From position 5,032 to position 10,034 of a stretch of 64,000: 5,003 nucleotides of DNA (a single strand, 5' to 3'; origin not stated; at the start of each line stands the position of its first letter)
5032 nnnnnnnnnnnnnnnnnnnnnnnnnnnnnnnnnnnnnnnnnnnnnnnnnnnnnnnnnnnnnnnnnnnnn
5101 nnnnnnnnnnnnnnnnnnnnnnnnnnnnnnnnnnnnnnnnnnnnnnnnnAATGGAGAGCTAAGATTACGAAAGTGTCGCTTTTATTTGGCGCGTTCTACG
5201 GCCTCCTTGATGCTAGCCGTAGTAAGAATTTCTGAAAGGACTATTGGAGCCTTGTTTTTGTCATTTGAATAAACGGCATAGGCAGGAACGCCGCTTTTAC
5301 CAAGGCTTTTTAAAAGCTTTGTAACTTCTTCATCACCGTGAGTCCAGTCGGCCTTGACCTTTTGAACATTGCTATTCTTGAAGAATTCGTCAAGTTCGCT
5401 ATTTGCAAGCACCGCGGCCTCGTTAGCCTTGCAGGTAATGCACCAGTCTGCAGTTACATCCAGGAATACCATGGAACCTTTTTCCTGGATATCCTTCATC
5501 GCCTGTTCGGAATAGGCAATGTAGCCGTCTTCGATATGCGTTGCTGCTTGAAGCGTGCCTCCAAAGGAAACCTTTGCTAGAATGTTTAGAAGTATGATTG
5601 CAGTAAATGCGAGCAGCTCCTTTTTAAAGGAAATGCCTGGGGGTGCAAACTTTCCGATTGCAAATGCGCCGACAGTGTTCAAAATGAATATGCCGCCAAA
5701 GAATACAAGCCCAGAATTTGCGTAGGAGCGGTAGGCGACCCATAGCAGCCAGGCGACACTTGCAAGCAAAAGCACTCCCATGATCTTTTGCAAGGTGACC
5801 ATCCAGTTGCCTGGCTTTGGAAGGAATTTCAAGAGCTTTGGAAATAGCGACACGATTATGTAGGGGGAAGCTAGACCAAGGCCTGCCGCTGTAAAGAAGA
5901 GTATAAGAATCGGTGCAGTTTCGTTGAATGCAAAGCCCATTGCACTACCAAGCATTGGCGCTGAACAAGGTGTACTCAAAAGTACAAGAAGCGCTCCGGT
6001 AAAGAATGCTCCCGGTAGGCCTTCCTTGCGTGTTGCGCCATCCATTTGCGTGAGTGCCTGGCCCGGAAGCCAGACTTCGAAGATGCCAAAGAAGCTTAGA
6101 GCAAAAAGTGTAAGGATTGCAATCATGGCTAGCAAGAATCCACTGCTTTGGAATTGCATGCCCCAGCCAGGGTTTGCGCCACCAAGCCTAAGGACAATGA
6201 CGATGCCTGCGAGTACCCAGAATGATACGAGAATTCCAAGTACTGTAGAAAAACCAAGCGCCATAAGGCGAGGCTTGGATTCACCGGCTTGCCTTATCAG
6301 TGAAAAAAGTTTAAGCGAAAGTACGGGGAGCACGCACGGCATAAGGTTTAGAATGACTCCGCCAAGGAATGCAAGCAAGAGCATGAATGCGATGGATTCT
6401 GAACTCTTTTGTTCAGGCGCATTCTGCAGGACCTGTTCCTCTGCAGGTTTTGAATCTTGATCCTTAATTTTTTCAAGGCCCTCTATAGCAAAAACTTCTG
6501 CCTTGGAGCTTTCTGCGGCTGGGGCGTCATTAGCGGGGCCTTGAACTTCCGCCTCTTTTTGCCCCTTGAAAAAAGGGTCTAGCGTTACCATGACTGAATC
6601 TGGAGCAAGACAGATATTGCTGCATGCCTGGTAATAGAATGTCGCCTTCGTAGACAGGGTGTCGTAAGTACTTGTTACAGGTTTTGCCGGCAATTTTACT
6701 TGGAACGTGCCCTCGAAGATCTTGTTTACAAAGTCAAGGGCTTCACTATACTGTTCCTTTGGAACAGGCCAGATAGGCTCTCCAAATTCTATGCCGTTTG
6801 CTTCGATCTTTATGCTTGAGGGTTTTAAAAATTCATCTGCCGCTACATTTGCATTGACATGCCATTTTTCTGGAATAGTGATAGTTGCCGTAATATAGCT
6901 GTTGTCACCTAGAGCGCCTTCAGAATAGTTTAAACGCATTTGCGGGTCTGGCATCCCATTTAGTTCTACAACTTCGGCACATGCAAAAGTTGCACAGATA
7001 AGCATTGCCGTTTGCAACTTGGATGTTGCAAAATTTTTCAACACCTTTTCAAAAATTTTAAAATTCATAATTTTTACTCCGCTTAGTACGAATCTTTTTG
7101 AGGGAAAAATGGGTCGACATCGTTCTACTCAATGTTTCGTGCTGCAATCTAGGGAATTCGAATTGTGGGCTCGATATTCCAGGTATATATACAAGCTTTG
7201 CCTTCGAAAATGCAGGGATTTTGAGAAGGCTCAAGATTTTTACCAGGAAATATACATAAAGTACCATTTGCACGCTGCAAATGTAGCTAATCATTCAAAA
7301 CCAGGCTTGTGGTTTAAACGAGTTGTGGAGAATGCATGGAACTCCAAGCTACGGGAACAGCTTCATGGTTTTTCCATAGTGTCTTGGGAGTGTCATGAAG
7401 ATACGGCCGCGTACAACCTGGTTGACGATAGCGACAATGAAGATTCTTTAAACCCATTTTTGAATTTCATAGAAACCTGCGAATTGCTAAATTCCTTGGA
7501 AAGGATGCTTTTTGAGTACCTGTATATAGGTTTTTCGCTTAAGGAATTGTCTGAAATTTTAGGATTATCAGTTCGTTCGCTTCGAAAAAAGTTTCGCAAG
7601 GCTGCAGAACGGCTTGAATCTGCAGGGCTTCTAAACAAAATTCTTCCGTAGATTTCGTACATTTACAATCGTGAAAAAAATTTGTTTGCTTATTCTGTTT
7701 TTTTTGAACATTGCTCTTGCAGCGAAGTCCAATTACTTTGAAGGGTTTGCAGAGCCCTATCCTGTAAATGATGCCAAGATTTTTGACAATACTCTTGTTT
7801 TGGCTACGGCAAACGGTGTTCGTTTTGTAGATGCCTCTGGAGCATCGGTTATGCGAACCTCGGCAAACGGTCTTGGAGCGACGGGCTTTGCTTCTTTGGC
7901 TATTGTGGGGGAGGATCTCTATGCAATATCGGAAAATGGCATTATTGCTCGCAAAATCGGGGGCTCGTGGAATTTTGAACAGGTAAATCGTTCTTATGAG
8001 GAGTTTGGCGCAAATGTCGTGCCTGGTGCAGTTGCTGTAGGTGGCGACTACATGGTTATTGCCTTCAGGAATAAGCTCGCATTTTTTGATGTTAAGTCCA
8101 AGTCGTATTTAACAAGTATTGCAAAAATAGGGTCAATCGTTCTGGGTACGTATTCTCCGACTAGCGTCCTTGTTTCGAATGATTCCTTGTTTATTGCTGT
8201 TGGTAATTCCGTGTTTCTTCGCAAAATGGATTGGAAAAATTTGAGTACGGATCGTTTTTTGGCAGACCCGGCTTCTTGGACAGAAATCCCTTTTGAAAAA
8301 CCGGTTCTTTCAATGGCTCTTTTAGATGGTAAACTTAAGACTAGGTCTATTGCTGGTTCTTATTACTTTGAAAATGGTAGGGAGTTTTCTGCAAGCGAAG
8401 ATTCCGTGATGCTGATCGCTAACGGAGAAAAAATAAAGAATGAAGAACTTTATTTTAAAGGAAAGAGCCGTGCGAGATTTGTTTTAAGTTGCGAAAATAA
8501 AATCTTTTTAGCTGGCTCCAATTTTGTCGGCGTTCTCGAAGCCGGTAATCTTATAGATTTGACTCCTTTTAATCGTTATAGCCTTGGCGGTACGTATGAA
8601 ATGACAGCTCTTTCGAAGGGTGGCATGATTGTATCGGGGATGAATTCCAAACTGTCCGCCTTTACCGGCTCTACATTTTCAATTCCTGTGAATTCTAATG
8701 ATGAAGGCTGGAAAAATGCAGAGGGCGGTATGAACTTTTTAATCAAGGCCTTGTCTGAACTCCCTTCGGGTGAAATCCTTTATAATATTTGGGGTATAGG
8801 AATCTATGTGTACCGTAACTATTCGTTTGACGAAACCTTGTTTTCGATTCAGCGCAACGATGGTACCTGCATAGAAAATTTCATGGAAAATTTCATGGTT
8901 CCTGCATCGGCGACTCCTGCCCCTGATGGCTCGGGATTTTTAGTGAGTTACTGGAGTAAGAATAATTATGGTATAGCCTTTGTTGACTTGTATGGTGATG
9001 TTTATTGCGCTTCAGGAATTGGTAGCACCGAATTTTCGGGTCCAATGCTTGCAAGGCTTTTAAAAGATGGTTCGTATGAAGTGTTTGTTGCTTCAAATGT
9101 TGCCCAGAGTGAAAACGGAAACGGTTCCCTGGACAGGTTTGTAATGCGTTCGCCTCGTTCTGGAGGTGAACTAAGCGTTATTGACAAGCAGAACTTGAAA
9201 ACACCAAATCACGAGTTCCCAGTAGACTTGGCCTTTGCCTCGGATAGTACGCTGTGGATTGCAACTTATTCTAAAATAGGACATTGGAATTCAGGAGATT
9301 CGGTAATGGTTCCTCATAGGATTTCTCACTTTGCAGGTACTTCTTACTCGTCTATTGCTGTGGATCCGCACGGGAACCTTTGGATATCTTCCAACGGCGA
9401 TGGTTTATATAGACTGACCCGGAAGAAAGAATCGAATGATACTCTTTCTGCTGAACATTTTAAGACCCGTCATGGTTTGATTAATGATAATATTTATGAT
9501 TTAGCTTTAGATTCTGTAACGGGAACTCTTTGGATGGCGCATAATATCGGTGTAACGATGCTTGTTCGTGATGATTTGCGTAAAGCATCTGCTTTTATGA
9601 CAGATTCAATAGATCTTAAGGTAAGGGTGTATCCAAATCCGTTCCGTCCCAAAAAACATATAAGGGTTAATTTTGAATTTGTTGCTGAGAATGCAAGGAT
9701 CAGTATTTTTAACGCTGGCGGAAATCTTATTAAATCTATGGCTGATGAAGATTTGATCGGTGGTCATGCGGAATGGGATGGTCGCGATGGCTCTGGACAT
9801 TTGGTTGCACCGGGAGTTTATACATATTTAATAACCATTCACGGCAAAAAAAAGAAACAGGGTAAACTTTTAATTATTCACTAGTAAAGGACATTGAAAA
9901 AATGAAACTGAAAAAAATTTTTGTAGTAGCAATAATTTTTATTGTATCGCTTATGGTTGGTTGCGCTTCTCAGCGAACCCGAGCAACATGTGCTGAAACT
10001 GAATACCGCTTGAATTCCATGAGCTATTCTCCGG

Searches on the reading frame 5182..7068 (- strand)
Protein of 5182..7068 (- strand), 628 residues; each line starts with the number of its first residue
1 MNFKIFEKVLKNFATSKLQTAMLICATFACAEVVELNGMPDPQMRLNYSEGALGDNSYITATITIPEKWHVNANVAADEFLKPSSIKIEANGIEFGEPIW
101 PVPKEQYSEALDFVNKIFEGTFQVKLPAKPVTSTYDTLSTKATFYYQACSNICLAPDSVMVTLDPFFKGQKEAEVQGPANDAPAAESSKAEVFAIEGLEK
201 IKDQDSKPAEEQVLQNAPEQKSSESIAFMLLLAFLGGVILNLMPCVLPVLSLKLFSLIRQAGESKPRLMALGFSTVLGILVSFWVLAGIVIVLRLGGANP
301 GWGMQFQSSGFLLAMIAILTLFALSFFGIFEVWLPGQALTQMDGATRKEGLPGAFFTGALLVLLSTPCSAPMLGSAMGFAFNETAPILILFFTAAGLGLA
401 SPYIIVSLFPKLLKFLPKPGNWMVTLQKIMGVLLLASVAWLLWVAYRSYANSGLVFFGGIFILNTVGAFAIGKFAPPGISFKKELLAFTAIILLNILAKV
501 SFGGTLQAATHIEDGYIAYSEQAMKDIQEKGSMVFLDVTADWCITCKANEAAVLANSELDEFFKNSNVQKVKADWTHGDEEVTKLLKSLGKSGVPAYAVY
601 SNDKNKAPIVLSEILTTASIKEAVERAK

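Call 68: search_protein_families(library=ncbifam, proteins=[window:5182-7068:-], max_evalue=0.00001)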
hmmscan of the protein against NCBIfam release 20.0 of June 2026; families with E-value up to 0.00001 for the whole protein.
window:5182-7068:- (628 aa): 2 families
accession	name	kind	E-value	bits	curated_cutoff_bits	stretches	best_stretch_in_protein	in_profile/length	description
NF001419.0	PRK00293.1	subfamily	1.9e-49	168.7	330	1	67-606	46-550/574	protein-disulfide reductase DsbD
NF045694.1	seleno_TsoB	exception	1.2e-38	132.6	805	1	209-597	164-540/572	rhodanese/DsbD fusion-like selenoprotein TsoB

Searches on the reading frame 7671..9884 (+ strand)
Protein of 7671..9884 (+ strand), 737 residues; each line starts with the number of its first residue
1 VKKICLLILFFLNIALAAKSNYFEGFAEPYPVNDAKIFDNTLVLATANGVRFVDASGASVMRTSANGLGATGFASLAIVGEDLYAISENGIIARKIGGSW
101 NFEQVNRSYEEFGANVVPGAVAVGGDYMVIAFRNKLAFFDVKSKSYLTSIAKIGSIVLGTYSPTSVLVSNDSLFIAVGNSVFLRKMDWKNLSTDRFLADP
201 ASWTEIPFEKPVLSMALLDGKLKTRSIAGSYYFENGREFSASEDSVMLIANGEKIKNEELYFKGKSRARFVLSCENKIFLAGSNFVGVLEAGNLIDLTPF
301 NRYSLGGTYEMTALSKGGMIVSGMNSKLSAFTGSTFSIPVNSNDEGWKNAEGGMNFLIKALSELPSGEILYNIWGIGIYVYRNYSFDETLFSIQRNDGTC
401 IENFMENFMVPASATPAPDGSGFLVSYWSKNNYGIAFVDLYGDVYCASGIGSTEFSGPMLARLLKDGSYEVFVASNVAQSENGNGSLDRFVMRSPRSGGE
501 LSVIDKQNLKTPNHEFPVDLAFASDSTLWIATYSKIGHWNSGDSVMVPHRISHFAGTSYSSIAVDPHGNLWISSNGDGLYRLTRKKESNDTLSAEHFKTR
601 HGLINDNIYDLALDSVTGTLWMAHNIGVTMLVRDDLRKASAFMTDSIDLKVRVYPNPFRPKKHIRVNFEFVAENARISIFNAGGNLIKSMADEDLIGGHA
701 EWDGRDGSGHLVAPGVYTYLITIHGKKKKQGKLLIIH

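Call 68: search_protein_families(library=ncbifam, proteins=[window:7671-9884:+], max_evalue=0.00001)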
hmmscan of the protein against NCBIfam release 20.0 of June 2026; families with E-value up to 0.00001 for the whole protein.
window:7671-9884:+ (737 aa): 2 families
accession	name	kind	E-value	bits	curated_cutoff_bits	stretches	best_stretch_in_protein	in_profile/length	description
NF052228.1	T9SS_PorZ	equivalog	3.5e-25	88.6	260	1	556-736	587-756/757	type IX secretion system anionic LPS delivery protein PorZ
NF033707.1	T9SS_sortase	equivalog_domain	3e-06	25.2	420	1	650-733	998-1092/1095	type IX secretion system sortase PorU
